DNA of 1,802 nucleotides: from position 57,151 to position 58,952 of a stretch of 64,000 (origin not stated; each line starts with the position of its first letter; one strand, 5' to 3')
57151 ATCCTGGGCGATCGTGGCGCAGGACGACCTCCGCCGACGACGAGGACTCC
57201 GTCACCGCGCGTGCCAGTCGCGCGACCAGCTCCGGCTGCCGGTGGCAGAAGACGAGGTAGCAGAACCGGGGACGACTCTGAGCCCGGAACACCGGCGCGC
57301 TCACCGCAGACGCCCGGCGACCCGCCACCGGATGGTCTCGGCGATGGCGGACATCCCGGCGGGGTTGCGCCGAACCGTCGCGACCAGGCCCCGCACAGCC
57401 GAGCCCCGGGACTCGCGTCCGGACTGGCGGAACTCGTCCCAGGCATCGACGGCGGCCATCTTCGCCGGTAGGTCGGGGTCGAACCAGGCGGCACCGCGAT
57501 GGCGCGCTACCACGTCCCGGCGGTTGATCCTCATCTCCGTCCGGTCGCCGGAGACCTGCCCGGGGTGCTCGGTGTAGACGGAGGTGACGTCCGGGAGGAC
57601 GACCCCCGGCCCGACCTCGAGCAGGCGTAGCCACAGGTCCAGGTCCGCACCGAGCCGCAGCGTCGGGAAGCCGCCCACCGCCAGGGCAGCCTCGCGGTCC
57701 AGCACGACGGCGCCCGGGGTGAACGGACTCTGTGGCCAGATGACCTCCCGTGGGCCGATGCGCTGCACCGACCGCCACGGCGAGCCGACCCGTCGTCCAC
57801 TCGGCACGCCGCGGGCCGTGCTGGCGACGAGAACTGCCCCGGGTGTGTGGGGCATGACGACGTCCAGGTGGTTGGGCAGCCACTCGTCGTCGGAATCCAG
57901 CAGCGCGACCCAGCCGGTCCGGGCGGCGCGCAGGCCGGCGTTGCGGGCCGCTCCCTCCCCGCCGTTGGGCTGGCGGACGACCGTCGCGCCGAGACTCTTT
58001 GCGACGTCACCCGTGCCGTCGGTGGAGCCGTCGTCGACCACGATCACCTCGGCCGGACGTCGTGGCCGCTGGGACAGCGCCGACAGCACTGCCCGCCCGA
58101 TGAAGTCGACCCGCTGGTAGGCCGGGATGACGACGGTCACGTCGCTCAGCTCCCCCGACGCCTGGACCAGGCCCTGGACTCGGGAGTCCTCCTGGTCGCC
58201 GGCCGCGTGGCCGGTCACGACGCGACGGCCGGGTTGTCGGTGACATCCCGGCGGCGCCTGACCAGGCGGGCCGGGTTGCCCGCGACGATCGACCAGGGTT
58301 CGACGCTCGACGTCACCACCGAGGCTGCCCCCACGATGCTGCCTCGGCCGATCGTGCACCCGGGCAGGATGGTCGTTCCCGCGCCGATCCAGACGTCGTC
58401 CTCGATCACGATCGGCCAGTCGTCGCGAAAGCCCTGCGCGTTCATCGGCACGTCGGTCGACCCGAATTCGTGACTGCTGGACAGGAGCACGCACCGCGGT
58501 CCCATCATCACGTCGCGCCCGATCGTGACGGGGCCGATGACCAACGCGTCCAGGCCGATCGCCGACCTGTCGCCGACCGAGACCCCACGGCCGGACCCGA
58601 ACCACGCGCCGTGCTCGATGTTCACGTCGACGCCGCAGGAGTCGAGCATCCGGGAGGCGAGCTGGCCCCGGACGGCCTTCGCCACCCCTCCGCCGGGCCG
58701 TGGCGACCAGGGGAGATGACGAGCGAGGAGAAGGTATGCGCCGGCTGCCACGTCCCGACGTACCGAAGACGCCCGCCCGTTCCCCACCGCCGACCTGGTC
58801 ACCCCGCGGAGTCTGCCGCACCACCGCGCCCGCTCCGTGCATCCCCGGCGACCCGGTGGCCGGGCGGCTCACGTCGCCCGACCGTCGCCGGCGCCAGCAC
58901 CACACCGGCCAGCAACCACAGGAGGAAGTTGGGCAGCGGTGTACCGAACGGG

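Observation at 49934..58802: Diverged duplication of a three-gene module (LbH acetyltransferase - GT2 - GT14) present twice in the island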

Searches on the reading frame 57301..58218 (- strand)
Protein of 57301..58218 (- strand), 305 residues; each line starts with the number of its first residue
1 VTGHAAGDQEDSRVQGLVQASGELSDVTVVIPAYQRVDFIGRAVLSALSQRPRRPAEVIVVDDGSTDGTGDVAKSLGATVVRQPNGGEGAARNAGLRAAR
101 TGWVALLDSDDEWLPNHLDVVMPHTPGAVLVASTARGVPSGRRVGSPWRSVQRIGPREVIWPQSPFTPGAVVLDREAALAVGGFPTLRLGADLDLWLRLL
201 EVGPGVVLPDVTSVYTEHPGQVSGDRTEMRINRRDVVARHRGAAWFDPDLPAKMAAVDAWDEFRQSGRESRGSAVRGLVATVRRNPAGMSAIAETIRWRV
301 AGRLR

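Call 11: search_protein_families(library=pfam, proteins=[window:57301-58218:-], max_evalue=0.01)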
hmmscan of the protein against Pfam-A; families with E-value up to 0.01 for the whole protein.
window:57301-58218:- (305 aa): 4 families
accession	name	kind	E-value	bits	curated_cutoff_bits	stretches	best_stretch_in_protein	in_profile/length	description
PF00535.33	Glycos_transf_2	-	2.9e-28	99.3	23.3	1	28-124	1-102/168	Glycosyl transferase family 2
PF13641.12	Glyco_tranf_2_3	-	3.5e-13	50.5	27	1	27-219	3-214/230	Glycosyltransferase like family 2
PF10111.15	Glyco_tranf_2_2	-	1.5e-05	25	27.3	1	28-119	1-100/276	Glycosyltransferase like family 2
PF13632.12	Glyco_trans_2_3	-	0.0034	17.7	27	1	103-221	1-128/198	Glycosyl transferase family group 2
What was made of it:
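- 57301..58218 (-): GT2_B: family-2 glycosyltransferase, 305 aa. It is a true paralog of GT2_A. Pfam PF00535 99 bits (call 11).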

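Call 29: search_protein_families(library=ncbifam, proteins=[window:57301-58218:-], max_evalue=0.001)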
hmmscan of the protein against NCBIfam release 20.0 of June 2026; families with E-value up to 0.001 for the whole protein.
window:57301-58218:- (305 aa): 18 families
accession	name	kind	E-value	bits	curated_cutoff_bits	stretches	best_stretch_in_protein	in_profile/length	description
TIGR03965.1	mycofact_glyco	equivalog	2.3e-27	96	280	1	14-208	62-272/467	mycofactocin biosynthesis glycosyltransferase MftF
NF041875.1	EPS_EpsD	equivalog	3.4e-19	69.4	370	1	27-216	1-206/325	exopolysaccharide biosynthesis glycosyltransferase EpsD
NF047683.1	TeichurnBiosyTuaG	equivalog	1.8e-16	60.6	400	1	26-119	7-105/252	teichuronic acid biosynthesis protein TuaG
TIGR04283.1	glyco_like_mftF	equivalog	2.3e-14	53.5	182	1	28-210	2-180/221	TIGR04283 family arsenosugar biosynthesis glycosyltransferase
NF007482.0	PRK10073.1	equivalog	7e-14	51.6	423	1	25-118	6-103/334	glycosyltransferase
TIGR04182.1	glyco_TIGR04182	equivalog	4.2e-11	42.8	325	1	26-122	1-94/293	S-layer glycoprotein N-glycosyltransferase AglJ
NF058614.1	PPMAGASynPpgS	equivalog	4.2e-10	39.4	370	1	26-101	1-73/226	polyprenyl-phospho-N-acetylgalactosaminyl synthase PpgS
TIGR03469.1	HpnB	hypoth_equivalog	6.5e-10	38.6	379.25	1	20-79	39-98/386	hopene-associated glycosyltransferase HpnB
NF010496.0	PRK13915.1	equivalog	9.2e-10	38.1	262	1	9-85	16-93/307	glucosyl-3-phosphoglycerate synthase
NF041391.1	DPhHxTase_Halo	equivalog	2.4e-09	36.5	375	1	34-118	4-90/213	dolichyl-phosphate hexose transferase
NF050050.1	ProtGlycPglI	equivalog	6.4e-09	35.6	500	1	27-123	4-106/306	GalNAc(5)-diNAcBac-PP-undecaprenol beta-1,3-glucosyltransferase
TIGR03937.1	PgaC_IcaA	equivalog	1.8e-07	30.5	422.3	1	21-110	41-135/407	poly-beta-1,6-N-acetyl-D-glucosamine synthase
TIGR04017.1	WcaA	equivalog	2.3e-07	30.7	495.75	1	27-125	7-110/279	colanic acid biosynthesis glycosyltransferase WcaA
NF007453.0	PRK10018.1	equivalog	2.4e-07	30.7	382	1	27-125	8-111/280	colanic acid biosynthesis glycosyltransferase WcaA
NF038302.1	EPS_HpsE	equivalog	2.4e-05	23.4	300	1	26-111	2-97/307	hormogonium polysaccharide biosynthesis glycosyltransferase HpsE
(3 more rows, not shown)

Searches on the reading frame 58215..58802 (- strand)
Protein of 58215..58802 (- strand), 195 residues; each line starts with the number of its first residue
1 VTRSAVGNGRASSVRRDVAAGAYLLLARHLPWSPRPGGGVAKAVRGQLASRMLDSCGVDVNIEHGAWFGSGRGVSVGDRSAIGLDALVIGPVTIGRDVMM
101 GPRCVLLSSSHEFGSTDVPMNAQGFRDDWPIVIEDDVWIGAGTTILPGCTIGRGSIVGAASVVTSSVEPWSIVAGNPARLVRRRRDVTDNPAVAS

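Call 11: search_protein_families(library=pfam, proteins=[window:58215-58802:-], max_evalue=0.01)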
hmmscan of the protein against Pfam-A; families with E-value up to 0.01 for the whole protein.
window:58215-58802:- (195 aa): 3 families
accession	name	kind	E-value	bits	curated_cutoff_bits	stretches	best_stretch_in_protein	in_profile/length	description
PF00132.30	Hexapep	-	1.5e-14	53.4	27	2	131-164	2-35/36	Bacterial transferase hexapeptide (six repeats)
PF14602.12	Hexapep_2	-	1.1e-08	35.1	27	1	130-164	1-33/34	Hexapeptide repeat of succinyl-transferase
PF25084.1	LbH_EIF2B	-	0.0026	18.2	54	0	72-161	20-103/105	EIF2B subunit epsilon LbH domain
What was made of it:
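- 58215..58802 (-): AcT_B: hexapeptide-repeat (LbH) acetyltransferase, 195 aa. Its start overlaps the Wzy stop (GTGA). Pfam Hexapep 53 bits (call 11).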

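Call 29: search_protein_families(library=ncbifam, proteins=[window:58215-58802:-], max_evalue=0.001)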
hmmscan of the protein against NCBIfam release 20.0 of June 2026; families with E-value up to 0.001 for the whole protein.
window:58215-58802:- (195 aa): 45 families (the best 25 are shown)
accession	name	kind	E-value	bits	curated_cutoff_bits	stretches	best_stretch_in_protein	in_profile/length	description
NF007797.0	PRK10502.1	subfamily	9.4e-21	74.3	192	1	56-185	55-180/183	WcaF family extracellular polysaccharide biosynthesis acetyltransferase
TIGR03308.1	phn_thr-fam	hypoth_equivalog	4.9e-19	69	201.65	1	123-184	101-162/204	phosphonate metabolim protein, transferase hexapeptide repeat family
NF007240.0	PRK09677.1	equivalog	1.5e-17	63.7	243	1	92-184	86-184/192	putative lipopolysaccharide biosynthesis O-acetyl transferase WbbJ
NF007076.0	PRK09527.1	equivalog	1.5e-17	63.6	347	1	45-186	47-187/203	galactoside O-acetyltransferase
TIGR03570.1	NeuD_NnaD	subfamily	2.3e-17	63.3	160.8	1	131-179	154-202/202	NeuD/PglB/VioB family sugar acetyltransferase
NF041874.1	EPS_EpsC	equivalog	6.1e-17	61.8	150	1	132-184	115-167/168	serine O-acetyltransferase EpsC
NF058585.1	HptprglPActTf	PfamEq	8.7e-17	61.2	300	1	131-188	107-164/172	heptaprenylglyceryl phosphate O-acetyltransferase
NF000311.1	Vat_ABCDEFH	equivalog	1e-16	61.1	300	1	131-185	111-165/201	Vat family streptogramin A O-acetyltransferase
NF000490.1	chloram_CatB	equivalog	1.4e-16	60.5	350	1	122-186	102-166/210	type B chloramphenicol O-acetyltransferase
TIGR03532.1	DapD_Ac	equivalog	6e-16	58.8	231.75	1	73-189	116-219/231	2,3,4,5-tetrahydropyridine-2,6-dicarboxylate N-acetyltransferase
TIGR04008.1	WcaF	equivalog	1.1e-15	58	326.3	1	71-184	69-178/180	colanic acid biosynthesis acetyltransferase WcaF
NF033468.1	stregram_VatI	exception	3.1e-15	56.5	415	1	132-185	114-167/208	streptogramin A O-acetyltransferase Vat(I)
NF007499.0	PRK10092.1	equivalog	7.7e-15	55.2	314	1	85-183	85-182/183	maltose O-acetyltransferase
NF000097.1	stregram_VatC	exception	1.5e-14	54.4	425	1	133-184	121-172/212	streptogramin A O-acetyltransferase Vat(C)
NF000101.1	stregram_VatA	exception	4.1e-14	52.7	450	1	131-184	119-172/219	streptogramin A O-acetyltransferase Vat(A)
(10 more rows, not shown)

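Call 49: search_solved_structures(query=window:58215-58802:-, max_evalue=0.00001)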
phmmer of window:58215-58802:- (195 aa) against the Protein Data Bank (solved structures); distinct sequences matched with E-value up to 0.00001: 62 (the best 60 are shown).
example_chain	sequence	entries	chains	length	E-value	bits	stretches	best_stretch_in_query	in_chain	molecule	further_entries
3ftt_A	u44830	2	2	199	1.5e-18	70.3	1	74-184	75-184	Putative acetyltransferase SACOL2570 | Galactoside O-acetyltransferase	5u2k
3v4e_A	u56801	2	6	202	1.6e-18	70.2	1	74-184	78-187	Galactoside O-acetyltransferase | Putative acetyltransferase SACOL2570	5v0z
4egg_A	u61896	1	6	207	2.2e-18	69.8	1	88-184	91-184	Putative acetyltransferase SACOL2570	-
3srt_A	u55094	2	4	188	2.4e-18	69.6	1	48-183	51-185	Maltose O-acetyltransferase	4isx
4dcl_A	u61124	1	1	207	2.6e-18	69.5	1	89-184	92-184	Putative acetyltransferase SACOL2570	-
3ect_A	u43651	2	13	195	2.7e-18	69.5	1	71-190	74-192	Hexapeptide-repeat containing-acetyltransferase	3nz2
1kqa_A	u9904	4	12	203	4e-16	62.4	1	45-186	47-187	GALACTOSIDE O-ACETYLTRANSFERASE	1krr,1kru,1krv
3r8y_A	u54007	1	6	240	7.1e-15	58.3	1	47-184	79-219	2,3,4,5-tetrahydropyridine-2,6-dicarboxylate N-acetyltransferase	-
6mfk_A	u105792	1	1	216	4.6e-14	55.7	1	122-185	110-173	Chloramphenicol acetyltransferase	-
6x3c_A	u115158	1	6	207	5.3e-14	55.5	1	66-184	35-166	Virginiamycin A acetyltransferase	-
6x3j_A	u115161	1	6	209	5.4e-14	55.4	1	66-184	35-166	Virginiamycin A acetyltransferase,VatA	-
4myo_A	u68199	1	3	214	5.7e-14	55.4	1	66-184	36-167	Virginiamycin A acetyltransferase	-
4hur_A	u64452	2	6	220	6e-14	55.3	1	66-184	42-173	Virginiamycin A acetyltransferase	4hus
8j40_A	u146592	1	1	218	3.9e-13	52.6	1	125-184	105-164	CatB8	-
1xat_A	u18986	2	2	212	1.4e-12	50.8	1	123-185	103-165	XENOBIOTIC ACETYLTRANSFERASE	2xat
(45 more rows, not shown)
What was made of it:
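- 58215..58802 (-): Best PDB matches are galactoside/maltose O-acetyltransferases at about 70 bits (call 49).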
